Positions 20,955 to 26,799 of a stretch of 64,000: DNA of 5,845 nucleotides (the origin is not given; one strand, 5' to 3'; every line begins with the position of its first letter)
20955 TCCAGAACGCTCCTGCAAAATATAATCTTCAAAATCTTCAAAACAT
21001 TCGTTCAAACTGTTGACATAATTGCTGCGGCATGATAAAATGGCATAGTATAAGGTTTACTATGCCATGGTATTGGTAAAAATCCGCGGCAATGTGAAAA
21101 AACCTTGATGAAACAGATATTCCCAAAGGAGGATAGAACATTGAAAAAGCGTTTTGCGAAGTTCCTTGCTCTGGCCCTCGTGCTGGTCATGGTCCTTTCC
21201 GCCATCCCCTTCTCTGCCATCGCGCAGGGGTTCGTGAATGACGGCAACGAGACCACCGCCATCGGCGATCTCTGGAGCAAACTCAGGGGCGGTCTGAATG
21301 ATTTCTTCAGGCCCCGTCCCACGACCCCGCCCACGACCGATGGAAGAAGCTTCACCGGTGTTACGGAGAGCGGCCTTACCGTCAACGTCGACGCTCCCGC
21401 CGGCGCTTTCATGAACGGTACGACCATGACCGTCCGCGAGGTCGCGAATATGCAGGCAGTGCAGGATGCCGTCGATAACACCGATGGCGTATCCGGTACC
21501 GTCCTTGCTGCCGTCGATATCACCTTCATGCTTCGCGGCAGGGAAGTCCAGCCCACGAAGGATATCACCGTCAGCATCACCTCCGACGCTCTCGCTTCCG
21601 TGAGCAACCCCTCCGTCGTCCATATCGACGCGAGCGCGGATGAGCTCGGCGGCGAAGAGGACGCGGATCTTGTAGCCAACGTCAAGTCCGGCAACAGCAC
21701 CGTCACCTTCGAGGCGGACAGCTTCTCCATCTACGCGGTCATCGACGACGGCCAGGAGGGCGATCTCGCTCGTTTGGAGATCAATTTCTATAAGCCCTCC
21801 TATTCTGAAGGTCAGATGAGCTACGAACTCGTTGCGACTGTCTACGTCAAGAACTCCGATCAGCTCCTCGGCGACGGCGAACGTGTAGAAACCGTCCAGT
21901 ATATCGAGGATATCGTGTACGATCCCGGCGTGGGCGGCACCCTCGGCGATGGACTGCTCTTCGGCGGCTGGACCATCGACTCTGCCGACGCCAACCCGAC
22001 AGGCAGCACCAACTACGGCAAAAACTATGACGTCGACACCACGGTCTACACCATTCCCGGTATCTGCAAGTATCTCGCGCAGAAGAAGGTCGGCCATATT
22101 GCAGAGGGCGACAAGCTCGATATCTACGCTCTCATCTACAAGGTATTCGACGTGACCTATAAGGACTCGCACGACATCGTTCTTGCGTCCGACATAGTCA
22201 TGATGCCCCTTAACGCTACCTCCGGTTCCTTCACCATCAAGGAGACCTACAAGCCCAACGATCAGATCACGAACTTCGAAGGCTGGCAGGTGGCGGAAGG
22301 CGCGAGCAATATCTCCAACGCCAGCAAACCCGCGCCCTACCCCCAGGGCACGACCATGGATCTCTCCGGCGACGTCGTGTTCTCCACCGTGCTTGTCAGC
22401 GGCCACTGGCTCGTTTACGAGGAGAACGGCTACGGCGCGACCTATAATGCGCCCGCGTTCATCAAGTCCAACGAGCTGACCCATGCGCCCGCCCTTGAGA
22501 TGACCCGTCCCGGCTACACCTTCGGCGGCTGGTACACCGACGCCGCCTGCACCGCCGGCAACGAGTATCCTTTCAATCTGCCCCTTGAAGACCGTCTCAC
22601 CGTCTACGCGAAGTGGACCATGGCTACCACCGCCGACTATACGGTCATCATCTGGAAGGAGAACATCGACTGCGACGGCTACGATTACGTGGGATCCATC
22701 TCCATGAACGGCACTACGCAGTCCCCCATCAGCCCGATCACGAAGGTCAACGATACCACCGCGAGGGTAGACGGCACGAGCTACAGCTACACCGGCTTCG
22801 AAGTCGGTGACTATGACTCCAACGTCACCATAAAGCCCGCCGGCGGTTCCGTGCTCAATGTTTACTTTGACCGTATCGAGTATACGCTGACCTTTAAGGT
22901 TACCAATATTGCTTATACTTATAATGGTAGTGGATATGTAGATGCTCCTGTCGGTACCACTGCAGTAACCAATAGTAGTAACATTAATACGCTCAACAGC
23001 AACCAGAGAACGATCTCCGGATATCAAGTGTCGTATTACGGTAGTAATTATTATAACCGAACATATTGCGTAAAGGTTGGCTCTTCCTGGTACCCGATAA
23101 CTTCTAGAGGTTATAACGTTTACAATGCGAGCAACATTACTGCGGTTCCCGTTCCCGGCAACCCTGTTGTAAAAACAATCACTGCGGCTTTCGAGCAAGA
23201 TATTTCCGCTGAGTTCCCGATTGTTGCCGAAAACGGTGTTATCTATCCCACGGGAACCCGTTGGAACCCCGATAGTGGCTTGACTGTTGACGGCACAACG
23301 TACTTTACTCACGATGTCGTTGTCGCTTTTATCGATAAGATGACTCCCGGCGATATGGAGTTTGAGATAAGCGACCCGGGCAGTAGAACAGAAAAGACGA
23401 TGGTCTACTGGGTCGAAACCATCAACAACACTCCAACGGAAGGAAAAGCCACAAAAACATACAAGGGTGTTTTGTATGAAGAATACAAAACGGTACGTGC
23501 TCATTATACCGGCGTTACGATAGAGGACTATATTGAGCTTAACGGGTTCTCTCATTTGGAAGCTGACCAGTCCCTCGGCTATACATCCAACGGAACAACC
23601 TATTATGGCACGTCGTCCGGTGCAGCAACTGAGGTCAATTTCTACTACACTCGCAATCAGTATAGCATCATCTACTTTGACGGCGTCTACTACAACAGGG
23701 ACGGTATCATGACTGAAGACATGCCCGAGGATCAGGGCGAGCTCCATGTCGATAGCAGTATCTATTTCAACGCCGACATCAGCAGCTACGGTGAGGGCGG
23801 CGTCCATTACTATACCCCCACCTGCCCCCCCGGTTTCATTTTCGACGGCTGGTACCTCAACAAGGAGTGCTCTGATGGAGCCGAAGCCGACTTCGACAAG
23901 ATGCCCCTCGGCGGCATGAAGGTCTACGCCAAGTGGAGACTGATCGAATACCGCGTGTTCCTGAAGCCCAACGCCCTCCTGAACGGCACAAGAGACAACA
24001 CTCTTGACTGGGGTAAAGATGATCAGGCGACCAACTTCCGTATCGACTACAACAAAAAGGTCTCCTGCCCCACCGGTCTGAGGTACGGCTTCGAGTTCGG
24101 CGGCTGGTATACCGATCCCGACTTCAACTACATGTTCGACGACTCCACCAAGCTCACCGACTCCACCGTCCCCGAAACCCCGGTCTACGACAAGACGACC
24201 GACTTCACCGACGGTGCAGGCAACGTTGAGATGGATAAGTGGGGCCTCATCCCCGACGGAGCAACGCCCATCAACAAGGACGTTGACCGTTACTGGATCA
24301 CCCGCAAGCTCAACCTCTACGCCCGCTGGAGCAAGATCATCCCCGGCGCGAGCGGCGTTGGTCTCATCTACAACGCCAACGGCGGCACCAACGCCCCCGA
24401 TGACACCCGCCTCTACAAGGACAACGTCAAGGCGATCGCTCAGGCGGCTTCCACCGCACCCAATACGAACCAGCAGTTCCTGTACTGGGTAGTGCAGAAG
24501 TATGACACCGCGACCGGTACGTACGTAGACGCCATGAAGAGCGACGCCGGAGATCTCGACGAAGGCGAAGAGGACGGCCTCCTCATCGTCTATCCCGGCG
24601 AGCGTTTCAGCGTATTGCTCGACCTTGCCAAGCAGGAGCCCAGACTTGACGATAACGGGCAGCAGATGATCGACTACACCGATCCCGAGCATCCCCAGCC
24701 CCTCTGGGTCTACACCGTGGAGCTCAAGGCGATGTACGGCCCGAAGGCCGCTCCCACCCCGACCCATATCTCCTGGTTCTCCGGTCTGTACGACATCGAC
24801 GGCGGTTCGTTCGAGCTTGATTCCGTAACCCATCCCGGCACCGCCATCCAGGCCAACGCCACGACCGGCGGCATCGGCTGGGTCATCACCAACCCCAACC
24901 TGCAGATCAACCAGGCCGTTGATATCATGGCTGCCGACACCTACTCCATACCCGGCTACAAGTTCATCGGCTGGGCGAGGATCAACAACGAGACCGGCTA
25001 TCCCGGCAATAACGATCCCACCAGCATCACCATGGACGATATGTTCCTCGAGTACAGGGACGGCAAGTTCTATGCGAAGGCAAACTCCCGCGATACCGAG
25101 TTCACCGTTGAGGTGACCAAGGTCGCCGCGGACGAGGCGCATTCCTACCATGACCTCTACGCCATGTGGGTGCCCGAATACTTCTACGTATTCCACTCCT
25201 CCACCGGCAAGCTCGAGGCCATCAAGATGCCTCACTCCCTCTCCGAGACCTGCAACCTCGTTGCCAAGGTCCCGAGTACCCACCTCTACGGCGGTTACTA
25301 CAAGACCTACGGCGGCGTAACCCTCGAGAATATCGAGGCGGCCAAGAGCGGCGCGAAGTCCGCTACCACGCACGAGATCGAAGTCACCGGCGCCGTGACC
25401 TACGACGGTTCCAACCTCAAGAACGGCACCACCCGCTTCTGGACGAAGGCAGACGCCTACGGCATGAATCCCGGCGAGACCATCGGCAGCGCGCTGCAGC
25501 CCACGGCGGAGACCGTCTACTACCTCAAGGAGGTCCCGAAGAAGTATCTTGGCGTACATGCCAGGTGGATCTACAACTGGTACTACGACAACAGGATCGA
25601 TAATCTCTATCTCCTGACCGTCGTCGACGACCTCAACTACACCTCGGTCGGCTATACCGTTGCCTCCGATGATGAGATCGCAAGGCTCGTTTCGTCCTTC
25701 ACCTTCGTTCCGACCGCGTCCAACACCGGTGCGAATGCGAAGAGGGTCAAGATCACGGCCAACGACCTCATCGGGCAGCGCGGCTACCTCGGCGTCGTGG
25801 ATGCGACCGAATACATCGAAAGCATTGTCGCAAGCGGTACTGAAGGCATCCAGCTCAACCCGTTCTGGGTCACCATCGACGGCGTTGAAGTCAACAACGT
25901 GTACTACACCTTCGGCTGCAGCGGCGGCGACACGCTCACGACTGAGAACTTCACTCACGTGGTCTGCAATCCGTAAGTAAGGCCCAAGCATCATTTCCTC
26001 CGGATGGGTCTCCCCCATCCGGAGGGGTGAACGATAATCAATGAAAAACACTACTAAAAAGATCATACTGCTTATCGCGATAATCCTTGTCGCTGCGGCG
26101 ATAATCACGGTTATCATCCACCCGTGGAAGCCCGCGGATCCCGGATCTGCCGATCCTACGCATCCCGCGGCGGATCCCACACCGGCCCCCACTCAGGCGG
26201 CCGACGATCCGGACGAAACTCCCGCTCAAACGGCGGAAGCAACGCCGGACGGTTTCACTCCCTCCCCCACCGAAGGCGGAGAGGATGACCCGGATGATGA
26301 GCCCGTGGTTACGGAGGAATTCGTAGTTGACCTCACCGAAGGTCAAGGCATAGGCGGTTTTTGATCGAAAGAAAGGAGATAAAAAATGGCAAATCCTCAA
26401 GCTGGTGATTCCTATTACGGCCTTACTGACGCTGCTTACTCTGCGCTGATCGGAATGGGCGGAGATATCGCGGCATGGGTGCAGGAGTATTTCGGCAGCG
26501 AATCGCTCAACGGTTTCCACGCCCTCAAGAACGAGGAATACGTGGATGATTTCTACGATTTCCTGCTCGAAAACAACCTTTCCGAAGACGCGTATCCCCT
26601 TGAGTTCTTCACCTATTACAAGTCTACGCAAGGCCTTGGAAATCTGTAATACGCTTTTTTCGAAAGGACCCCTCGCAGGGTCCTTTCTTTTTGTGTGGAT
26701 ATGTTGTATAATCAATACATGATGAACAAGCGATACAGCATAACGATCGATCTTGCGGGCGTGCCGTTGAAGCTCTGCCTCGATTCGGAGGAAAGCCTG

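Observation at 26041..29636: Stand-alone HprK-like kinase / PqqD-like RRE / NTP_transf_5 nucleotidyltransferase / membrane-protein cassette, with two small upstream proteins and no RiPP core enzyme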

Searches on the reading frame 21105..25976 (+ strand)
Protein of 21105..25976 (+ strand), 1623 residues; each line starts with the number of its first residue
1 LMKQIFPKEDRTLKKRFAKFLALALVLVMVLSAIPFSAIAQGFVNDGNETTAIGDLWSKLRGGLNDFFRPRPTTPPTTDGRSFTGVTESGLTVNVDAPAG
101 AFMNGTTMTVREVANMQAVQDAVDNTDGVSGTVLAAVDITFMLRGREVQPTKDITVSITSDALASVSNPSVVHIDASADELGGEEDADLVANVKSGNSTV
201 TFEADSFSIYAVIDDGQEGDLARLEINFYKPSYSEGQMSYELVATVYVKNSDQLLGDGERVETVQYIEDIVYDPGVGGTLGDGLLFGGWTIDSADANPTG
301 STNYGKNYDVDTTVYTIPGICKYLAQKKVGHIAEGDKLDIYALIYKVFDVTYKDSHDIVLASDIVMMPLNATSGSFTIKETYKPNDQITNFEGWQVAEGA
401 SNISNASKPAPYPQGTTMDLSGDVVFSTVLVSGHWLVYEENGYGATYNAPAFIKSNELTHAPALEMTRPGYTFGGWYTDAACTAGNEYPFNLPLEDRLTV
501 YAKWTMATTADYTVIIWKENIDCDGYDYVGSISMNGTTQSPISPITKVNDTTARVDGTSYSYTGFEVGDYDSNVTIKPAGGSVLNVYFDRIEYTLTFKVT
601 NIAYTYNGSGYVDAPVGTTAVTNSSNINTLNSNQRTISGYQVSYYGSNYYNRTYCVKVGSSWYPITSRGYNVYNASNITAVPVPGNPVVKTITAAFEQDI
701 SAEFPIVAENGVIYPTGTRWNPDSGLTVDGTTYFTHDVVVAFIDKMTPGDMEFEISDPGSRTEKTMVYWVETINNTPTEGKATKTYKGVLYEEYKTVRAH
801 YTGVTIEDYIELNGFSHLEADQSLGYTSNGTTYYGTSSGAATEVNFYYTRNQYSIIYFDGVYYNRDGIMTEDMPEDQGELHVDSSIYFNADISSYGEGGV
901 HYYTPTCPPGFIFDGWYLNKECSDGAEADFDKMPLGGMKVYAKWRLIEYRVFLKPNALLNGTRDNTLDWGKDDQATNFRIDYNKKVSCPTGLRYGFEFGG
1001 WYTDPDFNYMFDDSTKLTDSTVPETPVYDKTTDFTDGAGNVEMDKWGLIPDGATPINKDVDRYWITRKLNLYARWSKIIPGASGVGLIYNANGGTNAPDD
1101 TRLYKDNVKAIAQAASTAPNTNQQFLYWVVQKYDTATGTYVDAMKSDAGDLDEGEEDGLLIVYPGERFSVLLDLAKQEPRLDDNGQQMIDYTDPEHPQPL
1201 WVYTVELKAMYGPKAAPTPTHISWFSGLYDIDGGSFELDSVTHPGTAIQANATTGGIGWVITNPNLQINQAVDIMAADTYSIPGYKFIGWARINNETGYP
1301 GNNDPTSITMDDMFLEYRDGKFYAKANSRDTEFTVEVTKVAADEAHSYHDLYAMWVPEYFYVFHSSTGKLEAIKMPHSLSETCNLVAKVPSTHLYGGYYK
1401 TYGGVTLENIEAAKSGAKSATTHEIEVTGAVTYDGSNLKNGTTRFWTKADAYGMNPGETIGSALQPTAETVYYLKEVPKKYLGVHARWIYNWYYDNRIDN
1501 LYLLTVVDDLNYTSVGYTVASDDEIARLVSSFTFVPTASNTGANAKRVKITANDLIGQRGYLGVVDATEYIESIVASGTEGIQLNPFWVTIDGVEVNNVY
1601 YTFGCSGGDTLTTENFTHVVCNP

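Call 8: search_protein_families(library=pfam, proteins=[window:21105-25976:+], max_evalue=0.001)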
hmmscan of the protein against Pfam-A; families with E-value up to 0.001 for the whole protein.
window:21105-25976:+ (1623 aa): 1 family
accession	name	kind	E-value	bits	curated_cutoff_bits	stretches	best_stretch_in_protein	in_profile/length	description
PF09479.16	Flg_new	-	1.5e-16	60.7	27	1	438-503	5-65/65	Listeria-Bacteroides repeat domain (List_Bact_rpt)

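Call 49: search_protein_families(library=ncbifam, proteins=[window:21105-25976:+], max_evalue=0.01)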
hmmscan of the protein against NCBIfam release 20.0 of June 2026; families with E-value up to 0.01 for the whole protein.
window:21105-25976:+ (1623 aa): 1 family
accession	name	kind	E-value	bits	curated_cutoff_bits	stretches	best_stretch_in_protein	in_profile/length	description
TIGR02543.1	List_Bact_rpt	repeat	2.5e-10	40.5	20.95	1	467-506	2-42/44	TIGR02543 family repeat protein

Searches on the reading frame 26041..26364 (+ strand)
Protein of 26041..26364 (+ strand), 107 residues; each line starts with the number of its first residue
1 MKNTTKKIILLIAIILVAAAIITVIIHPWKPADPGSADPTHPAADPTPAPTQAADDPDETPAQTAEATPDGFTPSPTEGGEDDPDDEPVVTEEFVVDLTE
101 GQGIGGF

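Call 3: search_protein_families(library=pfam, proteins=[window:26041-26364:+], max_evalue=1)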
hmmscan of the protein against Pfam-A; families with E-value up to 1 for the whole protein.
window:26041-26364:+ (107 aa): 3 families
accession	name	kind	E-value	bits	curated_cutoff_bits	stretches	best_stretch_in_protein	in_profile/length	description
PF01917.21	Arch_flagellin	-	0.038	14.8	29.5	1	7-27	7-27/162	Archaebacterial flagellin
PF07790.16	Pilin_N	-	0.071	14.4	25.2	1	9-28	10-29/78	Archaeal Type IV pilin, N-terminal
PF20087.4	DUF6479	-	0.09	13.7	25.4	1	10-73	28-92/120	Family of unknown function (DUF6479)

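Call 4: search_protein_families(library=ncbifam, proteins=[window:26041-26364:+], max_evalue=1)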
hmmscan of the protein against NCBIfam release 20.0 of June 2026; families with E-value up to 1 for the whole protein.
window:26041-26364:+ (107 aa): 6 families
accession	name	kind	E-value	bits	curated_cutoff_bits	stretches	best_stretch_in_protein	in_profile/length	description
TIGR03931.1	T7SS_Rv3446c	hypoth_equivalog_domain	0.0042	17.5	47.6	1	10-70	4-59/194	type VII secretion-associated protein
TIGR03593.1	yidC_nterm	equivalog_domain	0.033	13.8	58.25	1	6-70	2-68/363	membrane protein insertase YidC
NF052591.1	ArlG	equivalog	0.13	12.3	110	1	4-27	5-28/148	archaellum stator protein ArlG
NF040486.1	SrfA_fam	subfamily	0.21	10.9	150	1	10-86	226-304/438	SrfA family protein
NF037973.1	metallo_SslE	exception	0.68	7.2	3000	1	30-100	25-98/1519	lipoprotein metalloprotease SslE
TIGR02537.2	arch_flag_Nterm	domain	0.97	9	20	0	9-26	12-29/33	archaellin/type IV pilin N-terminal domain-containing protein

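Call 77: search_protein_families(library=padloc, proteins=[window:26041-26364:+], max_evalue=0.01)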
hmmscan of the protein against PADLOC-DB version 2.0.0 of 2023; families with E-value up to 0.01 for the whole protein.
window:26041-26364:+ (107 aa): 1 family
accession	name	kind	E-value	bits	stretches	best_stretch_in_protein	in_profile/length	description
PDLC04061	PD-T4-6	-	0.0031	15.1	1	8-86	360-431/510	-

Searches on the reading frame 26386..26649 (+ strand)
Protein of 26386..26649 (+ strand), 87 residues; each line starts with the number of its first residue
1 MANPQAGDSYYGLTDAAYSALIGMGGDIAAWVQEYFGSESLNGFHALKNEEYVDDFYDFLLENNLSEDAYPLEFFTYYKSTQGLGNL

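Call 3: search_protein_families(library=pfam, proteins=[window:26386-26649:+], max_evalue=1)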
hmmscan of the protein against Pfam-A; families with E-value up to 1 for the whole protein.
window:26386-26649:+ (87 aa): 0 families

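Call 4: search_protein_families(library=ncbifam, proteins=[window:26386-26649:+], max_evalue=1)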
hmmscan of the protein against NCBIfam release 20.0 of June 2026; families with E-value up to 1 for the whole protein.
window:26386-26649:+ (87 aa): 0 families

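Call 58: search_protein_representatives(protein=window:26386-26646:+)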
Query: 87 residues. Proteins with E-value up to 0.001 (for the whole library): 5; up to 1e-10: 2; up to 1e-30: 1. The best 5 are listed.
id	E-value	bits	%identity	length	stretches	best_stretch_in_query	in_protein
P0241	1.2e-48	179.1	97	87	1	1-87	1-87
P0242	4.8e-12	62.2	44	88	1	6-85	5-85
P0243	5.1e-08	49.3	42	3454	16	14-43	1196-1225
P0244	2.0e-06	44.2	44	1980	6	6-41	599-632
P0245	8.2e-05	39.1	32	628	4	9-48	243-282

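Call 59: search_protein_families(library=pfam, proteins=[P0243, P0244, P0245], max_evalue=0.001)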
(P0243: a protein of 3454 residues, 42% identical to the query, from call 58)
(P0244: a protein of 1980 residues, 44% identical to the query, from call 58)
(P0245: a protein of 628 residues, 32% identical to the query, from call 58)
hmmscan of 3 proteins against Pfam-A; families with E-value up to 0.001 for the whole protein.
P0243 (3454 aa): 7 families
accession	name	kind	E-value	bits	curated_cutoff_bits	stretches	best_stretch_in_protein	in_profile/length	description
PF05345.18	He_PIG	-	0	1658.6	24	35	264-356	2-96/96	Putative Ig domain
PF17803.7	Cadherin_4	-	7.4e-155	504.2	25.1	22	2858-2924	4-65/71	Bacterial cadherin-like domain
PF05510.18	Sarcoglycan_2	-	2.1e-52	175.4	24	0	2699-2758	29-92/95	Sarcoglycan alpha/epsilon N-terminal domain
PF25788.1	Ig_Rha78A_N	-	1.8e-22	80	27.4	0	619-648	66-98/105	Rha78A-like, N-terminal immunoglobulin domain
PF03756.19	AfsA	-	1.6e-10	41.6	24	0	1725-1759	85-119/133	A-factor biosynthesis hotdog domain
PF24078.1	Beta-sol_PIC_HAP1_IgA0_2nd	-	2.4e-10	40.9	27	0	1500-1527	16-43/173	PIC/HAP1/IgA0 second beta-solenoid repeat region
PF14151.11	YfhD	-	0.00021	21.8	27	0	3184-3210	17-43/59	YfhD-like protein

P0244 (1980 aa): 5 families
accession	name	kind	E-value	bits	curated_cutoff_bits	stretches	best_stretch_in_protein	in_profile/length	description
PF02369.22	Big_1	-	4.8e-23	81.5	34.9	1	314-378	20-80/93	Bacterial Ig-like domain (group 1)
PF24318.1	DUF7490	-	7.4e-11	42.1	27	0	210-247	35-72/106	Domain of unknown function (DUF7490)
PF24878.1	YkcB_C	-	2.9e-08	34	27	0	490-546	16-72/85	Putative mannosyltransferase YkcB-like, C-terminal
PF22880.2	DUF7019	-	2.5e-07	31.1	22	0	1451-1476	104-128/212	Family of unknown function (DUF7019)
PF03958.22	Secretin_N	-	4.8e-07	30.3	28.2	0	612-657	16-69/69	Bacterial type II/III secretion system short domain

P0245 (628 aa): 1 family
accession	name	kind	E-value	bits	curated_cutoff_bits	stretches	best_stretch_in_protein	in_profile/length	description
PF20144.5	TIG_SUH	-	1.1e-12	48.4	24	0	42-91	4-52/94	TIG domain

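Call 77: search_protein_families(library=padloc, proteins=[window:26386-26649:+], max_evalue=0.01)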
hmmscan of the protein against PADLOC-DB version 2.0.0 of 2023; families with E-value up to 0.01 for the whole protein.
window:26386-26649:+ (87 aa): 0 families
